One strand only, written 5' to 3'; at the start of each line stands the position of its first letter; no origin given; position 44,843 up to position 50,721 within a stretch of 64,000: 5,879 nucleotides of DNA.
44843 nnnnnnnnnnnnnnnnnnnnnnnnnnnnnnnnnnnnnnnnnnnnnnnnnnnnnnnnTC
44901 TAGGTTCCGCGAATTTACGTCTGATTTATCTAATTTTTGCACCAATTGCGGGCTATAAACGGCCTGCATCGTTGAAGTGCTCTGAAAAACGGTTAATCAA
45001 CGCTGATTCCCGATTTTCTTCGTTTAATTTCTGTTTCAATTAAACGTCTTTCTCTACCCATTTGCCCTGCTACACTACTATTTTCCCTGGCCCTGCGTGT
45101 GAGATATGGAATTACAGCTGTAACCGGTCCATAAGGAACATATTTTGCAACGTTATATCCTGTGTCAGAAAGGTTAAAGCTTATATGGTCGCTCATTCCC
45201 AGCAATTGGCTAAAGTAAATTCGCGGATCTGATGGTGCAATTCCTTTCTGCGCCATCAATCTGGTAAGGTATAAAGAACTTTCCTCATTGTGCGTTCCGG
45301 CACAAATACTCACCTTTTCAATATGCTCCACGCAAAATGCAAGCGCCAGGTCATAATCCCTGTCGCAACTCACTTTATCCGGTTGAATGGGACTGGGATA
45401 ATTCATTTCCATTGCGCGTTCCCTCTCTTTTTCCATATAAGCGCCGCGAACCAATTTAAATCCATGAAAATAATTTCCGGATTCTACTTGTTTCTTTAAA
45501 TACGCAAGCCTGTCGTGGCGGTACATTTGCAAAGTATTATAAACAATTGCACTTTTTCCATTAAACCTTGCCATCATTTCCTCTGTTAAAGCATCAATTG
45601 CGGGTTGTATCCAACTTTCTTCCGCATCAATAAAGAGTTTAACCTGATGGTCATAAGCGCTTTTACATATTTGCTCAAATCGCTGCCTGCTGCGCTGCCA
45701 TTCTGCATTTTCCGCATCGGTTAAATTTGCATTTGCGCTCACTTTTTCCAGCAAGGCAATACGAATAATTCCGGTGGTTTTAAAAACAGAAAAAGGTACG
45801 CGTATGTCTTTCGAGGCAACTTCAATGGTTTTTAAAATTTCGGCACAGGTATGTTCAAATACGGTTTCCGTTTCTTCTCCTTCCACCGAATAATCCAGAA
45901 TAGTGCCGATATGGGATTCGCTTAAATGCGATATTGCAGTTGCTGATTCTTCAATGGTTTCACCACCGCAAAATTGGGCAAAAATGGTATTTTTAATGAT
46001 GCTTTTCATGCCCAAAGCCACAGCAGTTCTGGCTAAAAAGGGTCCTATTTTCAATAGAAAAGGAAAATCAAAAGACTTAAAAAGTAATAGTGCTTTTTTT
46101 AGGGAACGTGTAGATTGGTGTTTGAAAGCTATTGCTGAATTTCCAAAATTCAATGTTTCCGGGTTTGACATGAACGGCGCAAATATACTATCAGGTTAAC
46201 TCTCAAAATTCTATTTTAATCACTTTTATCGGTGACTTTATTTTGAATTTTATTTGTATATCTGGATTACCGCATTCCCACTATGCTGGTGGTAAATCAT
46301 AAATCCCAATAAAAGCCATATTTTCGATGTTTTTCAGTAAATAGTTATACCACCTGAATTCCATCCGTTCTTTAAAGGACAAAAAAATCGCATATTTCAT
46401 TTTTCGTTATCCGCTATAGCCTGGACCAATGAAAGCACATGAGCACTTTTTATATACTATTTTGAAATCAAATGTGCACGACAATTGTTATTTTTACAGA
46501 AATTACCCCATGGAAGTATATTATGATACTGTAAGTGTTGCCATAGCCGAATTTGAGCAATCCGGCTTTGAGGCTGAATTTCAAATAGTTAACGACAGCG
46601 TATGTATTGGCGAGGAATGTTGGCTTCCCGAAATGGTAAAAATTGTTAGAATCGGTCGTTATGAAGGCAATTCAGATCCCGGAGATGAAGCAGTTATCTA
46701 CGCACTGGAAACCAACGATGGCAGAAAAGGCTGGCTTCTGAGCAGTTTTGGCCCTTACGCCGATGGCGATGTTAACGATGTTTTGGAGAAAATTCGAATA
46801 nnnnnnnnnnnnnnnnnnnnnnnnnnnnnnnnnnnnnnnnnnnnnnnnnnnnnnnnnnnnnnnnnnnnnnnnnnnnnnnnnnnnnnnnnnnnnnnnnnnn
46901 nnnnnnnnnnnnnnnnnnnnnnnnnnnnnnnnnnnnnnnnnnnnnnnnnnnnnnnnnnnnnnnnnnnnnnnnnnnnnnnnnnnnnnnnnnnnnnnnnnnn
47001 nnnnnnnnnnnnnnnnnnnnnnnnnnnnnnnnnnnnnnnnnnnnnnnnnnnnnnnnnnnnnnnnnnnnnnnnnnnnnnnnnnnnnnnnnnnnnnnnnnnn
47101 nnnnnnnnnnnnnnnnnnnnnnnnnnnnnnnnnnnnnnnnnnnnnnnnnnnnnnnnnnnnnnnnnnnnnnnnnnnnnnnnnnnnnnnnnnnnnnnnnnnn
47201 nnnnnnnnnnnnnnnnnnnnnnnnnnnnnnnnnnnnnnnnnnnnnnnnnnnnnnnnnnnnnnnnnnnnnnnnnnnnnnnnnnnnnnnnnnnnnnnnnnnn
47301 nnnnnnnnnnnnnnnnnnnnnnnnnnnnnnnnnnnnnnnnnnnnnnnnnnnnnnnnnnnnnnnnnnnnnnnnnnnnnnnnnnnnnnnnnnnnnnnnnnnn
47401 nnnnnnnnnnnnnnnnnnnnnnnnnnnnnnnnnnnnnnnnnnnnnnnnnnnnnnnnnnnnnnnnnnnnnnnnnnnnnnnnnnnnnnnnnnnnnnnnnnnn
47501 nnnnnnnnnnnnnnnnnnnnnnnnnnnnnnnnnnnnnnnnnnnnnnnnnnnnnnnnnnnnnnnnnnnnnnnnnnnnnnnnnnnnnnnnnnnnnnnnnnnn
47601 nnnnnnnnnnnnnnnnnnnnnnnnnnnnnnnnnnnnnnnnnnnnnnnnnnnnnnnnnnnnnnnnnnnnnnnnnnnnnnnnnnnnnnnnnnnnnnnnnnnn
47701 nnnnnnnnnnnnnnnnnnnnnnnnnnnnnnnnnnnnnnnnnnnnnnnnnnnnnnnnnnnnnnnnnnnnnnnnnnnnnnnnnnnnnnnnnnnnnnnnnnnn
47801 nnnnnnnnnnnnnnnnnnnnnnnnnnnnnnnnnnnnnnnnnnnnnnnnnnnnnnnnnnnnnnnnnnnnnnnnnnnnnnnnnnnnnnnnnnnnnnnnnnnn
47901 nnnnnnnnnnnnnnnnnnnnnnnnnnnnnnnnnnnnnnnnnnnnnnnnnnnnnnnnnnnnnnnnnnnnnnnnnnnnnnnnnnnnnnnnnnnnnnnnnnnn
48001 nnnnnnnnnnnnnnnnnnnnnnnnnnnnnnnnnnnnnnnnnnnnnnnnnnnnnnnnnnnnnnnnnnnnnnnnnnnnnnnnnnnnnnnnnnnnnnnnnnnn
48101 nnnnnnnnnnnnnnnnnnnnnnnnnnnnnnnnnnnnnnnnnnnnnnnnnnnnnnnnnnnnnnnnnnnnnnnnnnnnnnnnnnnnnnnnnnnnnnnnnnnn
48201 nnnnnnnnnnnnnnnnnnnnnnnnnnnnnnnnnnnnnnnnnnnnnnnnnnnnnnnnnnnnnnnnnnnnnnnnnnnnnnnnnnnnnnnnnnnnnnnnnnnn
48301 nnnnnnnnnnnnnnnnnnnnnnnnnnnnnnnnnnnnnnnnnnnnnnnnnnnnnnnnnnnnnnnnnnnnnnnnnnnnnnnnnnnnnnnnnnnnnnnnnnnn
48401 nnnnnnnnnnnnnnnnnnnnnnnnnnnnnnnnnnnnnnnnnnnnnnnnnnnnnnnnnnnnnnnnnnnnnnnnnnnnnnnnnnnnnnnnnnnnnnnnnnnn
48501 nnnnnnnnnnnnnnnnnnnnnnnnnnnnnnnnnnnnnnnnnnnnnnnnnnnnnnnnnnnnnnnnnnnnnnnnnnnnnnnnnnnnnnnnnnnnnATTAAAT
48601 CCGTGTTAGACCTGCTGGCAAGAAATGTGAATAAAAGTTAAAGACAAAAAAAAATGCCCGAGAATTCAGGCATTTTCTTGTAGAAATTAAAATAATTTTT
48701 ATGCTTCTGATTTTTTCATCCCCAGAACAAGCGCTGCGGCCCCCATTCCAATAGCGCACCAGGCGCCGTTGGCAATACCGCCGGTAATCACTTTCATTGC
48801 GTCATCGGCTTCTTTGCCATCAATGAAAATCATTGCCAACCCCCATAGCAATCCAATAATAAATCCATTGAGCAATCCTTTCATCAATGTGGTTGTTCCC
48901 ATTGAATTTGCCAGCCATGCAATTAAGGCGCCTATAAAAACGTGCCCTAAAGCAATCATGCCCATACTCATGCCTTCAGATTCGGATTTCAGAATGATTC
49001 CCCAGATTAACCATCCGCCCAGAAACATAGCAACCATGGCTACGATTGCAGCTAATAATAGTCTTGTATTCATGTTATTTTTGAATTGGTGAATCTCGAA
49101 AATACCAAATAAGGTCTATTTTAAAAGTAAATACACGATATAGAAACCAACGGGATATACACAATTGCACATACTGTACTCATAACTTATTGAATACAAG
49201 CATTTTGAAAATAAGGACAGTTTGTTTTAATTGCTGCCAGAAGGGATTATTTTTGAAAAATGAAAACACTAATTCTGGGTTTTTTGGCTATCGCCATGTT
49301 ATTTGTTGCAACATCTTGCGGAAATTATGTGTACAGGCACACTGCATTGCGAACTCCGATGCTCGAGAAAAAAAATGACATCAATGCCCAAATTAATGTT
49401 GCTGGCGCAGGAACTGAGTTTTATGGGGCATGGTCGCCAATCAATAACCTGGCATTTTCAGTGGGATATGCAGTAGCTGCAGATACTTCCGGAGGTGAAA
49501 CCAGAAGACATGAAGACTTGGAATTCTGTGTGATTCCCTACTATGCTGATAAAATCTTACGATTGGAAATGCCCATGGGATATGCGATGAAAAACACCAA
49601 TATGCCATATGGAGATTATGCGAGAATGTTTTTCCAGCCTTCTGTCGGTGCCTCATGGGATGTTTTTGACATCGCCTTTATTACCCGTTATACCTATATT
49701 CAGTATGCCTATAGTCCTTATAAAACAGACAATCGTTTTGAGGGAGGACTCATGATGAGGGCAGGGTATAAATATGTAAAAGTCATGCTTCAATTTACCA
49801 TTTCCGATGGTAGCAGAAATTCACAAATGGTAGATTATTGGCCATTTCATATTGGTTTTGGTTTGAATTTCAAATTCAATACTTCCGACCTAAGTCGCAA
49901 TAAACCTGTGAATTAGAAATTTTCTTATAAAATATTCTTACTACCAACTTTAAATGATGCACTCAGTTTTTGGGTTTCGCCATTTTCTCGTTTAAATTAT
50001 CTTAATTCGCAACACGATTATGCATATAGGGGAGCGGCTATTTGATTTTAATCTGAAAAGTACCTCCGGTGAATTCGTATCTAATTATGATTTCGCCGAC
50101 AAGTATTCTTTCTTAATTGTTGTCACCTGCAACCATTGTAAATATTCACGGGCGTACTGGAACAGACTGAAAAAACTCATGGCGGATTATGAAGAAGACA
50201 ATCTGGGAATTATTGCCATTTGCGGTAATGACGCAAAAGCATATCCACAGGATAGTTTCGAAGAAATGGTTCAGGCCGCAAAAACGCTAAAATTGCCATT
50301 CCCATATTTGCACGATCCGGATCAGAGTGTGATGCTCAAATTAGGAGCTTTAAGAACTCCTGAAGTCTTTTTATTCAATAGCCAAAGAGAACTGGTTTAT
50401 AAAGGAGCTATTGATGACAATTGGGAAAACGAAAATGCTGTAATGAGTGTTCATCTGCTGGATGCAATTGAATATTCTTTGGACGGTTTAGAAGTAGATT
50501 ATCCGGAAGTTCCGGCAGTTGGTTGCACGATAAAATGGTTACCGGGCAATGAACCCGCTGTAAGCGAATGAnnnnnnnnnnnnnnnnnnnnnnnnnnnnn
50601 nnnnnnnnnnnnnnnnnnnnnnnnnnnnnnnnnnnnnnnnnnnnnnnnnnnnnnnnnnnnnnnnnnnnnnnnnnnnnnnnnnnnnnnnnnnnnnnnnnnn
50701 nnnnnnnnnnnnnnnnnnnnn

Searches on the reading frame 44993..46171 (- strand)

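Call 49: search_protein_families(library=pfam, proteins=[window:44993-46171:-], max_evalue=0.000001)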
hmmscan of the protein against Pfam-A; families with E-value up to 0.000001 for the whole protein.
window:44993-46171:- (392 aa): 1 family
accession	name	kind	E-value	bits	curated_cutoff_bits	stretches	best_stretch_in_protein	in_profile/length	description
PF01619.24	Pro_dh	-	9.3e-71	239.1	27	1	79-371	4-276/278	Proline dehydrogenase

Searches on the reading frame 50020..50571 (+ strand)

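Call 70: search_protein_families(library=pfam, proteins=[window:50020-50571:+], max_evalue=0.00001)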
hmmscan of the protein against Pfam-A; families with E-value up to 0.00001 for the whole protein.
window:50020-50571:+ (183 aa): 2 families
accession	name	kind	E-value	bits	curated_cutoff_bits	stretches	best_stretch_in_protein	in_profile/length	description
PF00578.27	AhpC-TSA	-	1.8e-16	60.6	26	1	3-127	1-123/124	AhpC/TSA family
PF08534.16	Redoxin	-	5.2e-13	49.5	26.6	1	4-138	3-142/148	Redoxin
